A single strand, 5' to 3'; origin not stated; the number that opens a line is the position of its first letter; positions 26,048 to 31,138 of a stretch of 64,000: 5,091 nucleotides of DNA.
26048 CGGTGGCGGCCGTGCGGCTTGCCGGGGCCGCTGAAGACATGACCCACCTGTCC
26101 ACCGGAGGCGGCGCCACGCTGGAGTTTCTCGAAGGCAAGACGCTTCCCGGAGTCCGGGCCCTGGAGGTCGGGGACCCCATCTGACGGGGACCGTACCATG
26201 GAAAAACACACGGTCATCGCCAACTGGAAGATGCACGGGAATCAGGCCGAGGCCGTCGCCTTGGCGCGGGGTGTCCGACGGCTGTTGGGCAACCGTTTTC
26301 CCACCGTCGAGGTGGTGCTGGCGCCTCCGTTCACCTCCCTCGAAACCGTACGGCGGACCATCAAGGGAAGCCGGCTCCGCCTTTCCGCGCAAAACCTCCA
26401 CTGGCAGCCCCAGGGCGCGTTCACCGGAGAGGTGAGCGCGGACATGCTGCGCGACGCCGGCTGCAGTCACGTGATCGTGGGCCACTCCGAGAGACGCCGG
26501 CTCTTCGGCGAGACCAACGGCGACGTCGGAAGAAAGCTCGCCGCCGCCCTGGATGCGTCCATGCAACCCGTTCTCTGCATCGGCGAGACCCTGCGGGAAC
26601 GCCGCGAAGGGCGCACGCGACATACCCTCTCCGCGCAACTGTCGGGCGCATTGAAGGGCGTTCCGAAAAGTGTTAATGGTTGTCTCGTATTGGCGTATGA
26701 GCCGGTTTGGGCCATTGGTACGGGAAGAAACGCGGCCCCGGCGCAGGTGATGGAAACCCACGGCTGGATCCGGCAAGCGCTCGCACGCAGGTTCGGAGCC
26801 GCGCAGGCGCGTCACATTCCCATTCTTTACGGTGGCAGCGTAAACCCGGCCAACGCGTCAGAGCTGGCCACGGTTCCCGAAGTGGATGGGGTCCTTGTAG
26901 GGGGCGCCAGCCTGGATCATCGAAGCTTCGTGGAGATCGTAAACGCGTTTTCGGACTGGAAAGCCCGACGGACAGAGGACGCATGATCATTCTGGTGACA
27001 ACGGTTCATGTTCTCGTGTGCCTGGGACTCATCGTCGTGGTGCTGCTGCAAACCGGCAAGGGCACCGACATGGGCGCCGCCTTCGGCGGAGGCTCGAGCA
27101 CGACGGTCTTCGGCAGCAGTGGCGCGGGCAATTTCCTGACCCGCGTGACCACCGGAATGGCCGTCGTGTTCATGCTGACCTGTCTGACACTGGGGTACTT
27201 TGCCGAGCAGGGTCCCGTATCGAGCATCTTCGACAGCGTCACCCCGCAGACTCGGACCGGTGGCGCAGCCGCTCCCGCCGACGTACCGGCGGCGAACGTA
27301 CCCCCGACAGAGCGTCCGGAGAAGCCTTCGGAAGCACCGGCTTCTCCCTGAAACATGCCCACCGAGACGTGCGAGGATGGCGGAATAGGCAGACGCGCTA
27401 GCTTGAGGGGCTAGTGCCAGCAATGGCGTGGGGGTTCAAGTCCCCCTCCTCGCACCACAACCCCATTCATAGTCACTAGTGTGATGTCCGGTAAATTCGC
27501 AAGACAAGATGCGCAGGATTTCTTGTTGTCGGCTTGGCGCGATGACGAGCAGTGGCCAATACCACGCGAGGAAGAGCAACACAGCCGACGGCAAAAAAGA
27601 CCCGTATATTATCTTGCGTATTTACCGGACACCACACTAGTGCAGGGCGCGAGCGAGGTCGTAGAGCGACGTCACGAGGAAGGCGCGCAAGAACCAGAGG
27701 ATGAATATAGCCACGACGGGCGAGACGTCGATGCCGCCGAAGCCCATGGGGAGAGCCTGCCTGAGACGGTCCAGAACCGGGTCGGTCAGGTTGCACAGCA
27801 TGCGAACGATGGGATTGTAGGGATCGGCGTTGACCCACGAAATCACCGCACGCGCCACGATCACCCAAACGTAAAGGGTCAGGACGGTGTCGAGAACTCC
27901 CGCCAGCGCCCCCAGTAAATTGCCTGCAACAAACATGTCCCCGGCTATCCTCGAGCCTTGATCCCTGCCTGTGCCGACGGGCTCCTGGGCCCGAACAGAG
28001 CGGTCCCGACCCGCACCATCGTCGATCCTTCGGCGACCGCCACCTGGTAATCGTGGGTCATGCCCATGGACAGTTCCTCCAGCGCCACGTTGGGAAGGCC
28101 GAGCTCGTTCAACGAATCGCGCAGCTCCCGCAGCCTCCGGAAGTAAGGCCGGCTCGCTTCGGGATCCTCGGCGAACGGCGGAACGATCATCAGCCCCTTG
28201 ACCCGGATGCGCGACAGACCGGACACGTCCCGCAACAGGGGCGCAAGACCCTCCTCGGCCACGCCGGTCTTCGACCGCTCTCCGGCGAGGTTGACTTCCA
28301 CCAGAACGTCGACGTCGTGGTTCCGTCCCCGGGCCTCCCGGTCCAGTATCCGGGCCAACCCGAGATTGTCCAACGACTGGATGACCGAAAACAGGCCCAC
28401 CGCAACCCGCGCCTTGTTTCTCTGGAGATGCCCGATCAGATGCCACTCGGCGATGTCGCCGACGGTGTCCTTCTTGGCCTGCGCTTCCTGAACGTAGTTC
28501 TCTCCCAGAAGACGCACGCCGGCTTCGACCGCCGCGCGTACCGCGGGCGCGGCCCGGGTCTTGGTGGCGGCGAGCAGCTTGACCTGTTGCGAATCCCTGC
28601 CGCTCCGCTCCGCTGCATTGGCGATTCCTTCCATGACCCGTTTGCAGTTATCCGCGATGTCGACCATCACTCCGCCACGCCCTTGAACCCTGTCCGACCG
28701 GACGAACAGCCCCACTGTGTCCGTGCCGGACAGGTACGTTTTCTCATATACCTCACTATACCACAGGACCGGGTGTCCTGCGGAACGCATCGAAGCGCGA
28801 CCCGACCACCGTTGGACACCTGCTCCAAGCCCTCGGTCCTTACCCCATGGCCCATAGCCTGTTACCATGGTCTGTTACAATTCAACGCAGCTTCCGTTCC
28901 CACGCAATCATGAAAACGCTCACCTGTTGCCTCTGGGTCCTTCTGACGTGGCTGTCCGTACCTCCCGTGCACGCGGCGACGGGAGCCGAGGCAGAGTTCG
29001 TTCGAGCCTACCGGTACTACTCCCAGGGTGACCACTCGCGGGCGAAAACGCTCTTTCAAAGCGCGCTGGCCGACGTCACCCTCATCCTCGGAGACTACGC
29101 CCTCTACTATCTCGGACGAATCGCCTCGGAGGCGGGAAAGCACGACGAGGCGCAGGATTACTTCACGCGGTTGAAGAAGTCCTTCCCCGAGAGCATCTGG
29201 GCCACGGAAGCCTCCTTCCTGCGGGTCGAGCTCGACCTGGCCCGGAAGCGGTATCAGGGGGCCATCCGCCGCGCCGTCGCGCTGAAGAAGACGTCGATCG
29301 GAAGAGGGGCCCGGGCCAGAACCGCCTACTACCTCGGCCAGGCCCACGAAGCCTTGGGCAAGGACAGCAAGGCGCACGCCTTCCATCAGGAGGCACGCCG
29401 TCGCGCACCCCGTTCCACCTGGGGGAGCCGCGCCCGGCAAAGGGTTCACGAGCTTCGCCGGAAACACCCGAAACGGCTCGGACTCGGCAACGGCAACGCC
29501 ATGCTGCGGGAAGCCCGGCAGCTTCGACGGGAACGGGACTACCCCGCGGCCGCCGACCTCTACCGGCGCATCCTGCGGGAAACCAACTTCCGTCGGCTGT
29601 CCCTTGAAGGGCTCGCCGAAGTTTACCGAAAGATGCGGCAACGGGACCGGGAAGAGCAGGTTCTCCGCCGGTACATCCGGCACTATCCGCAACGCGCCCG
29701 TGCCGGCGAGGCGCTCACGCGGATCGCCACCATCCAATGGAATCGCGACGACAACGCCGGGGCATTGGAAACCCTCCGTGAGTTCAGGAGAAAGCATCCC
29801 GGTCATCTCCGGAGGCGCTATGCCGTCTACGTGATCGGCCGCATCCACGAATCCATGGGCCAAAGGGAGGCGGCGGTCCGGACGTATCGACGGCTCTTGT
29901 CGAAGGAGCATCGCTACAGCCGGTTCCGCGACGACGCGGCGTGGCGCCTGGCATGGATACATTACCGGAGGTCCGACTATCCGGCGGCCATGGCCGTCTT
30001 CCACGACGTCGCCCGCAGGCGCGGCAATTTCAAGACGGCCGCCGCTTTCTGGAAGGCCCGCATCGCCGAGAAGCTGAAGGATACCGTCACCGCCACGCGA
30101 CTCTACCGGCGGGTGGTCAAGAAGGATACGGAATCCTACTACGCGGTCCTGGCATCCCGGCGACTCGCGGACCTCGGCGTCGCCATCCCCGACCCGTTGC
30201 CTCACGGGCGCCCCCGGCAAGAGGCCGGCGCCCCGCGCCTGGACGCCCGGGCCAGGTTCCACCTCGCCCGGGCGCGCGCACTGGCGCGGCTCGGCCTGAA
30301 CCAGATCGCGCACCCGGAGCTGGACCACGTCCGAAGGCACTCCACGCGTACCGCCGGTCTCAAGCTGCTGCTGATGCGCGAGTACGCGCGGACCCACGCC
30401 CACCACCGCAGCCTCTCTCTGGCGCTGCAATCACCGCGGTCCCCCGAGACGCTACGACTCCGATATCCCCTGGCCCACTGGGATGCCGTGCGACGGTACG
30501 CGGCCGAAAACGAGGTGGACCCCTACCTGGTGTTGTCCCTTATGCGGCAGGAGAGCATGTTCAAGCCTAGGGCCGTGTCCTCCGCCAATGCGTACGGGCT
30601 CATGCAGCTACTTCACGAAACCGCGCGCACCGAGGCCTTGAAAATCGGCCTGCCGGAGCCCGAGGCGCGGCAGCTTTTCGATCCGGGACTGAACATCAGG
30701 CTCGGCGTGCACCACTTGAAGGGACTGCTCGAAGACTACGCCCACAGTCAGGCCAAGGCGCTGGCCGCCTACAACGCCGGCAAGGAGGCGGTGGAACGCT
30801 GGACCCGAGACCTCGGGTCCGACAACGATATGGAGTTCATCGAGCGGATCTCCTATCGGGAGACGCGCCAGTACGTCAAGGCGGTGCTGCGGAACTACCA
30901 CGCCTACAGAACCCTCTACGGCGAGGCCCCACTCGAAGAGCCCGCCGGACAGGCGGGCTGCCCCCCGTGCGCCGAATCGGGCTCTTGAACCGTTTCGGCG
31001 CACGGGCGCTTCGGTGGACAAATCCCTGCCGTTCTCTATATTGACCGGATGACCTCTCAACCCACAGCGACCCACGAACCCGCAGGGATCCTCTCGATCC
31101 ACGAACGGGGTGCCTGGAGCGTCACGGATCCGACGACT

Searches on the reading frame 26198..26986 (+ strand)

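Call 11: search_protein_families(library=pfam, proteins=[window:26198-26986:+], max_evalue=0.0001)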
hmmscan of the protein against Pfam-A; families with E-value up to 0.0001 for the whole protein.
window:26198-26986:+ (262 aa): 1 family
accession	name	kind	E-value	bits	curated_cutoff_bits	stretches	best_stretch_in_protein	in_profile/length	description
PF00121.24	TIM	-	1.5e-87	293.6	20.1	1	5-250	2-244/245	Triosephosphate isomerase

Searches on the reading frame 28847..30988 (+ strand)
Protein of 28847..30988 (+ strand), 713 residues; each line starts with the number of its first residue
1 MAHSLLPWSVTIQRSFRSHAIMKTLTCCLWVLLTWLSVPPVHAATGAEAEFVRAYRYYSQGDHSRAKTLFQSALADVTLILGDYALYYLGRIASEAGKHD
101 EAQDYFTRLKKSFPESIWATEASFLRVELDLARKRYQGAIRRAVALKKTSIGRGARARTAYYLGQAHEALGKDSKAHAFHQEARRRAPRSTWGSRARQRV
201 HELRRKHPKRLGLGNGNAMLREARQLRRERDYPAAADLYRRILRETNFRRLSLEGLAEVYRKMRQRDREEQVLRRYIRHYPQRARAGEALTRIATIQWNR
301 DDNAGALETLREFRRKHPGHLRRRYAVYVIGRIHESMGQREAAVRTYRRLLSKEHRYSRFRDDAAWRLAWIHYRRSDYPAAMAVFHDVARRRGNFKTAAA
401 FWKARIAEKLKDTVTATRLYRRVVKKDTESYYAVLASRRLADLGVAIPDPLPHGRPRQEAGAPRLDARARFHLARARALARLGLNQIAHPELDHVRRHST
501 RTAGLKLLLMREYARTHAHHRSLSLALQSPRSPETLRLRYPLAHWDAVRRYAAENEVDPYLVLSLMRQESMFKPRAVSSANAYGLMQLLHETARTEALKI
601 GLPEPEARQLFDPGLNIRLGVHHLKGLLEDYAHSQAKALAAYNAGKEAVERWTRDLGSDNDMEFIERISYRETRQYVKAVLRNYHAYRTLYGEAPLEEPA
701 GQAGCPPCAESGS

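Call 7: search_protein_families(library=pfam, proteins=[window:28847-30988:+], max_evalue=0.01)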
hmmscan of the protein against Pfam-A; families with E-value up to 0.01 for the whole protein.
window:28847-30988:+ (713 aa): 14 families
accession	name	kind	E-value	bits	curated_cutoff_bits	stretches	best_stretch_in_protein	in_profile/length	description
PF01464.25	SLT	-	1e-28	99.7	21.3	1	548-661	3-113/117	Transglycosylase SLT domain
PF13174.12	TPR_6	-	7e-28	95.8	26.3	1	84-116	1-33/33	Tetratricopeptide repeat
PF13428.12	TPR_14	-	1e-14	54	23.5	0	160-192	4-36/44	Tetratricopeptide repeat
PF13432.12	TPR_16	-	3.4e-12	47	32.7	2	53-116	3-64/65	Tetratricopeptide repeat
PF07719.23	TPR_2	-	7.6e-12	44.8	27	1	84-115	2-33/34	Tetratricopeptide repeat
PF14559.12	TPR_19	-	1e-11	45.4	25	1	58-115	2-57/68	Tetratricopeptide repeat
PF13181.12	TPR_8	-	2.7e-07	30.6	25.7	0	327-352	4-29/34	Tetratricopeptide repeat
PF13424.12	TPR_12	-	5e-07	30.3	30.1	1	57-108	13-70/77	Tetratricopeptide repeat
PF13176.12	TPR_7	-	5.9e-07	29.5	27.9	0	329-353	4-28/36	Tetratricopeptide repeat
PF00515.34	TPR_1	-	1.3e-05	25.2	27.8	0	85-108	3-26/34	Tetratricopeptide repeat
PF12895.13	ANAPC3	-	0.00028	21.5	27.2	0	46-106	22-79/82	Anaphase-promoting complex, cyclosome, subunit 3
PF25058.1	ARM_TT21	-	0.00059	20.3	27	0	251-324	59-131/155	Tetratricopeptide repeat protein 21 ARM repeat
PF09976.15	TPR_21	-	0.00079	19.6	25.5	0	53-139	26-95/193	Tetratricopeptide repeat-like domain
PF13525.12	YfiO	-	0.0011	19.3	25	0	274-334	29-89/203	Outer membrane lipoprotein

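Call 8: search_protein_families(library=ncbifam, proteins=[window:28847-30988:+], max_evalue=0.01)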
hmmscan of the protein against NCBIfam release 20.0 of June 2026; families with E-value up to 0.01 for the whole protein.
window:28847-30988:+ (713 aa): 17 families
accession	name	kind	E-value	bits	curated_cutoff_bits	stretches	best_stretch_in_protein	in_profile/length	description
NF047373.1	BB0259_flg_lyt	exception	1.4e-53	182.8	234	2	399-696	397-697/705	flagellar assembly lytic transglycosylase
NF008631.0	PRK11619.1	equivalog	9.8e-29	100.2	536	1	472-691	410-628/644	murein transglycosylase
TIGR02795.1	tol_pal_ybgF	equivalog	6.1e-23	81.7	90.1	5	94-199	13-118/119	tol-pal system protein YbgF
NF008670.0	PRK11671.1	equivalog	1.2e-13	51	375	1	545-652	193-309/359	membrane-bound lytic murein transglycosylase MltC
TIGR03302.1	OM_YfiO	subfamily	8.3e-11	41.8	81.4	1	277-334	60-117/239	outer membrane protein assembly factor BamD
TIGR02917.1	PEP_TPR_lipo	equivalog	1.8e-10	39.4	312.2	2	225-428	610-801/899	XrtA/PEP-CTERM system TPR-repeat protein PrsT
NF052312.1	T9SS_PorW_SprE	equivalog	5e-08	32.1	250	2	85-189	143-249/716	type IX secretion system periplasmic lipoprotein PorW/SprE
NF008068.0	PRK10803.1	equivalog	1.3e-07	31.8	383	0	85-124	182-221/263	cell division protein CpoB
NF012014.0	PRK15470.1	equivalog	5.1e-06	26.2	233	1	552-684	47-184/203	membrane-bound lytic murein transglycosylase EmtA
TIGR02521.1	type_IV_pilW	equivalog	1.1e-05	25.2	154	0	58-139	110-188/234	type IV pilus biogenesis/stability protein PilW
NF008112.0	PRK10859.1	equivalog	1.5e-05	23.7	354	1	545-647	290-388/483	membrane-bound lytic murein transglycosylase MltF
NF011856.0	PRK15328.1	equivalog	1.9e-05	24.3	208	1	549-649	23-123/160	type III secretion system invasion protein IagB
NF002725.1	PRK02603.1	equivalog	2.7e-05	24.2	143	0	301-404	49-145/173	photosystem I assembly protein Ycf3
NF008757.0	PRK11788.1-5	equivalog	6.6e-05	22.2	363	1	218-357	216-354/388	lipopolysaccharide assembly protein LapB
NF008050.0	PRK10783.1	equivalog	0.00032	19.1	508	1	568-681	127-238/457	murein transglycosylase D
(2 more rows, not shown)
